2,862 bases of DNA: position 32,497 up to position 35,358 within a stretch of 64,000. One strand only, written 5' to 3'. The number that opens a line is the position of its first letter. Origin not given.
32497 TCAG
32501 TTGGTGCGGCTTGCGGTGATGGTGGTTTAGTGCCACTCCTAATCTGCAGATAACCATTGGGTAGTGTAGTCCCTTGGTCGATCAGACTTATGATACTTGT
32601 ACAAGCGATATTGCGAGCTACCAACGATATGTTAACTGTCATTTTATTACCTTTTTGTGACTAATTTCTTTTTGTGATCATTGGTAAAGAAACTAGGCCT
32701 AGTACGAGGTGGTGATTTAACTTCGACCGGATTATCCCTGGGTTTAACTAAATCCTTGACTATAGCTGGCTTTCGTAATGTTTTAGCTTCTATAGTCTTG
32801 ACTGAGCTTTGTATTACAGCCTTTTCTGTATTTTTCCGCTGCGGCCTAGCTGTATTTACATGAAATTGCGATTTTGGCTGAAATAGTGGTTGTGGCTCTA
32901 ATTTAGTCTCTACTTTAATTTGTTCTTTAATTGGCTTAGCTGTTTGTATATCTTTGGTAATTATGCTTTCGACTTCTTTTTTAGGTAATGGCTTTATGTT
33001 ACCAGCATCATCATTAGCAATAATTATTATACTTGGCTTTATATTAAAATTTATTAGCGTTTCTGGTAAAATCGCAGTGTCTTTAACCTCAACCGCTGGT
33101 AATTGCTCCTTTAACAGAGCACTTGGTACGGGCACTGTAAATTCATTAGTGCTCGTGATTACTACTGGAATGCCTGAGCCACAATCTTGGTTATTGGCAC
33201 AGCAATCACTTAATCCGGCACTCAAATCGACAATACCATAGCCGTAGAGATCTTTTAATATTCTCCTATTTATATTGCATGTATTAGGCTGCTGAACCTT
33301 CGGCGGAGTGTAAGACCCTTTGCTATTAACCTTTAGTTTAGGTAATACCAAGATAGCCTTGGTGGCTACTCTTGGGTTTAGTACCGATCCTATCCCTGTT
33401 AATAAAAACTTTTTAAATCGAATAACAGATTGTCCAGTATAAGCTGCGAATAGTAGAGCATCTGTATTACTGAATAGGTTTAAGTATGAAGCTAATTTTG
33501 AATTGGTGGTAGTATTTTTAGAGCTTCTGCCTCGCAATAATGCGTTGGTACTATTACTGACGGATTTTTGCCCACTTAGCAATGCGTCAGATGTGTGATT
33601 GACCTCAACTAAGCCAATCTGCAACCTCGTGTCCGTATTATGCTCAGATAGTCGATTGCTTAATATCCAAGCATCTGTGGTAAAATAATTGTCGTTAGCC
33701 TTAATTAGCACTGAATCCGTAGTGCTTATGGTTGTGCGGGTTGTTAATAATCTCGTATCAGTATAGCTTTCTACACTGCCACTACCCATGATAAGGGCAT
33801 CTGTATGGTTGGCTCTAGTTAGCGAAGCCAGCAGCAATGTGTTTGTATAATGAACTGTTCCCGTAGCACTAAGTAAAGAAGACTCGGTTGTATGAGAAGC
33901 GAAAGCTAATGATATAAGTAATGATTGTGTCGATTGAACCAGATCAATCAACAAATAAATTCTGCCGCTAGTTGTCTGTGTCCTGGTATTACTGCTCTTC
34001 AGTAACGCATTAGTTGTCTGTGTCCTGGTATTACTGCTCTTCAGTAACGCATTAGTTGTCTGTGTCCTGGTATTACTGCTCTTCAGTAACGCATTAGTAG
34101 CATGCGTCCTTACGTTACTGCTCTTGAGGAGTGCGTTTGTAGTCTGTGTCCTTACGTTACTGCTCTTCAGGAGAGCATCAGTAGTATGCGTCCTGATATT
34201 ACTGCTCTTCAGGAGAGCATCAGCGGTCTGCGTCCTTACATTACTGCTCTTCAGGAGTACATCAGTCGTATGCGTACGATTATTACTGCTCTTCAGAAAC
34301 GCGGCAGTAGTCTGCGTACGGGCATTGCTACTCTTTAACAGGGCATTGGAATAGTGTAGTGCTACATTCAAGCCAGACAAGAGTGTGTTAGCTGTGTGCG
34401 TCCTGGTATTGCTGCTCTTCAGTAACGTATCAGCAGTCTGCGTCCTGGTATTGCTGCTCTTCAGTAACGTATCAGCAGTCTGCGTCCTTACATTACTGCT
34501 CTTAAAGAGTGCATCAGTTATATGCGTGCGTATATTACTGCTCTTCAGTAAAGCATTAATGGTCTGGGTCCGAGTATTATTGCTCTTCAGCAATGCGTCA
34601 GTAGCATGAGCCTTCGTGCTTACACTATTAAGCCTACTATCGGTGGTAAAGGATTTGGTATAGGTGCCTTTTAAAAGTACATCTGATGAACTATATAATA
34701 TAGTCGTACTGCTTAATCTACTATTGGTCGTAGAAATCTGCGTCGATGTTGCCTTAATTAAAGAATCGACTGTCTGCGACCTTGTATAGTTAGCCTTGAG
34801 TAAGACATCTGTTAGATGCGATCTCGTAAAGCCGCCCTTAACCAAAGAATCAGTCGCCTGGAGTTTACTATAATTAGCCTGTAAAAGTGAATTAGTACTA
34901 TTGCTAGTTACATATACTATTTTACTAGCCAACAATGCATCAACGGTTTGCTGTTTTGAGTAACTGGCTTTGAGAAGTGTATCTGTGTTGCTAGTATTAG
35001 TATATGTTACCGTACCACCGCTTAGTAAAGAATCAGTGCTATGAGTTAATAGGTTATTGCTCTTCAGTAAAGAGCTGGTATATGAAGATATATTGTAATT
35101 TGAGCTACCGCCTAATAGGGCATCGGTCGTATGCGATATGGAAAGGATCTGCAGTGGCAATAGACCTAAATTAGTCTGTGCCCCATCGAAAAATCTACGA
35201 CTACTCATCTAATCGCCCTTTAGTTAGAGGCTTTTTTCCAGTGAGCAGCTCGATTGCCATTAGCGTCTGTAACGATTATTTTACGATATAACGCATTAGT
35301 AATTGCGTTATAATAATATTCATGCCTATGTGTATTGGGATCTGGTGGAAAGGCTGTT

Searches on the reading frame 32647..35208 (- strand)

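Call 7: search_protein_families(library=phrogs, proteins=[window:32647-35208:-], max_evalue=0.001)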
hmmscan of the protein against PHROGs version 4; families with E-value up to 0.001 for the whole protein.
window:32647-35208:- (853 aa): 1 family
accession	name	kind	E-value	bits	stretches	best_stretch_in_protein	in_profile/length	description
phrog_30105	-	unknown function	8.3e-10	39.3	2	188-275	6-93/307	-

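Call 9: search_protein_families(library=pfam, proteins=[window:32647-35208:-], max_evalue=0.001)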
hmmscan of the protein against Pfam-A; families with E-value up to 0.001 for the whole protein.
window:32647-35208:- (853 aa): 0 families
